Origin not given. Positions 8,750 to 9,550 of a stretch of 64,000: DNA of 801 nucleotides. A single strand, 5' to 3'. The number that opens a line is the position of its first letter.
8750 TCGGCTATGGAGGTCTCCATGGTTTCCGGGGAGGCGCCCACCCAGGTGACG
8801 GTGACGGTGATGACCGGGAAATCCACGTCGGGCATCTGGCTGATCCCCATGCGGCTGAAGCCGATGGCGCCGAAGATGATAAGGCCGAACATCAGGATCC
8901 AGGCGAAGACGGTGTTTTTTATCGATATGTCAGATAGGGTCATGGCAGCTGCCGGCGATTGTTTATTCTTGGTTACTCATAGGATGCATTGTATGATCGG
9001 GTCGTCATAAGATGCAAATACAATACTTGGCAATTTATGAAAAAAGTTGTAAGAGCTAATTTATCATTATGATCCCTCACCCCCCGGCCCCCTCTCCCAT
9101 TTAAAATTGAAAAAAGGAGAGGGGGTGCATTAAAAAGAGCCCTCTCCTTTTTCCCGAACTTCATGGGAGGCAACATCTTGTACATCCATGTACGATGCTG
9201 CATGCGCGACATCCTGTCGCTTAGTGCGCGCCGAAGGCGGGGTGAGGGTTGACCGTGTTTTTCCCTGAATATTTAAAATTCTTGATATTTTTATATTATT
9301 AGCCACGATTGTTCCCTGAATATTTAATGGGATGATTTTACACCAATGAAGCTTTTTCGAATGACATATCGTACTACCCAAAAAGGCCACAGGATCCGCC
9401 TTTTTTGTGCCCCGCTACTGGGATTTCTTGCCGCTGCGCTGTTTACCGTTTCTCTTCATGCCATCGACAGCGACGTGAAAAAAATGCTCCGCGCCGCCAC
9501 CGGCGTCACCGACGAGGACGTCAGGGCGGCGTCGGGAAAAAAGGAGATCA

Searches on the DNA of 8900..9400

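Call 52: search_rna_families(source=window, start=8900, end=9400, threshold=evalue, max_evalue=10, show_alignments=2)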
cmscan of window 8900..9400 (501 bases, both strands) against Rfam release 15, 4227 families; matches with E-value up to 10: 15.
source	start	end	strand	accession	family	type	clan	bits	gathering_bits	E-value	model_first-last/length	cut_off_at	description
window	9088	9125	-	RF04096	mir-4433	Gene; miRNA;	-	18.8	77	0.51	20-64/83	no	mir-4433 microRNA precursor family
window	9077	9140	+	RF00736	mir-320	Gene; miRNA;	-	18.4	55.5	0.16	1-76/76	no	mir-320 microRNA precursor family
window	9087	9171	+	RF01897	mir-188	Gene; miRNA;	-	18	72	0.92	1-84/84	no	mir-188 microRNA precursor family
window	9159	9220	+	RF01690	Bacillaceae-1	Gene; sRNA;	-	17.2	35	1.3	1-67/67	no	Bacillaceae-1 RNA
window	9093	9171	-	RF03831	mir-627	Gene; miRNA;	-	16.9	86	0.95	1-87/87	no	mir-627 microRNA precursor family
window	9087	9126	-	RF02266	XIST_intron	Gene; lncRNA;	-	16.9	70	3.3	1-68/68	no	XIST 3' intron conserved motif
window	9095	9168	-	RF00639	mir-515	Gene; miRNA;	CL00096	16.8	68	2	1-87/87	no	mir-515 microRNA precursor family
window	9086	9124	-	RF02795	Pab91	Gene; snRNA; snoRNA; HACA-box;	-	16.7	71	2.3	1-57/57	no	Pab91 RNA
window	9109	9153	-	RF03778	mir-483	Gene; miRNA;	-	16.5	60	2.5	1-75/75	no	mir-483 microRNA precursor family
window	9111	9152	+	RF04102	MIR6457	Gene; miRNA;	-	16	140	2.1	1-177/177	no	MIR6457 microRNA precursor family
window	9070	9142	-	RF03480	mir-1284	Gene; miRNA;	-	16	80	6.1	1-92/92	no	mir-1284 microRNA precursor family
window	9088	9125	-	RF03872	MIR6426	Gene; miRNA;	-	15.8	96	3.2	1-84/84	no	MIR6426 microRNA precursor family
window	9071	9132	-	RF00381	Antizyme_FSE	Cis-reg; frameshift_element;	-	15.7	40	1.8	1-59/59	no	Antizyme RNA frameshifting stimulation element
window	9088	9125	+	RF04096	mir-4433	Gene; miRNA;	-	15.7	77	3.4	20-64/83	no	mir-4433 microRNA precursor family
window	9088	9125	-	RF03734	mir-4773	Gene; miRNA;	-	14.9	100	9.4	21-58/78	no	mir-4773 microRNA precursor family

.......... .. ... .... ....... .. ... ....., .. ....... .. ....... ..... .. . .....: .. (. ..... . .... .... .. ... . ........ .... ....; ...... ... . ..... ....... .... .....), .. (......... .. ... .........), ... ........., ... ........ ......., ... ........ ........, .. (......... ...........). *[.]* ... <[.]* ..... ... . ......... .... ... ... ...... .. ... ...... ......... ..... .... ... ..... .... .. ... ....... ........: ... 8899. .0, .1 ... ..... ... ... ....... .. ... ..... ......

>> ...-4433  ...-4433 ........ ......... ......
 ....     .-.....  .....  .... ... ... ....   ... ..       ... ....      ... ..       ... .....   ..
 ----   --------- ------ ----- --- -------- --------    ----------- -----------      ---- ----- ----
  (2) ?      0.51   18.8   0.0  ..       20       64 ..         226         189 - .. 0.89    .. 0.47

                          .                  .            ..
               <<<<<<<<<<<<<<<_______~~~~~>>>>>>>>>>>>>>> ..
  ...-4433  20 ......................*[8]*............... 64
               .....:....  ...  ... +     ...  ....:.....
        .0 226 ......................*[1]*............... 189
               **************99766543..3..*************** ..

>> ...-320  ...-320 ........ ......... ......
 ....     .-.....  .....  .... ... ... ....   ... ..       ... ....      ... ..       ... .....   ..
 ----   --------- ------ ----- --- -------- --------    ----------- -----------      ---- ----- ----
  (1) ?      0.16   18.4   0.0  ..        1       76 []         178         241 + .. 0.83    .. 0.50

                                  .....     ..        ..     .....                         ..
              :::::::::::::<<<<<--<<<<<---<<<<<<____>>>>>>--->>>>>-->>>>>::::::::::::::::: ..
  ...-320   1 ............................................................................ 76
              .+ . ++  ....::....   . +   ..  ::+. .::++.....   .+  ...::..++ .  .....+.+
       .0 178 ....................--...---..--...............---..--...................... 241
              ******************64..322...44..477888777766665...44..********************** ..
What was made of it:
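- On Bacillaceae-1 (RF01690): 17.2 bits at 9159-9220 (+) (call 52).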
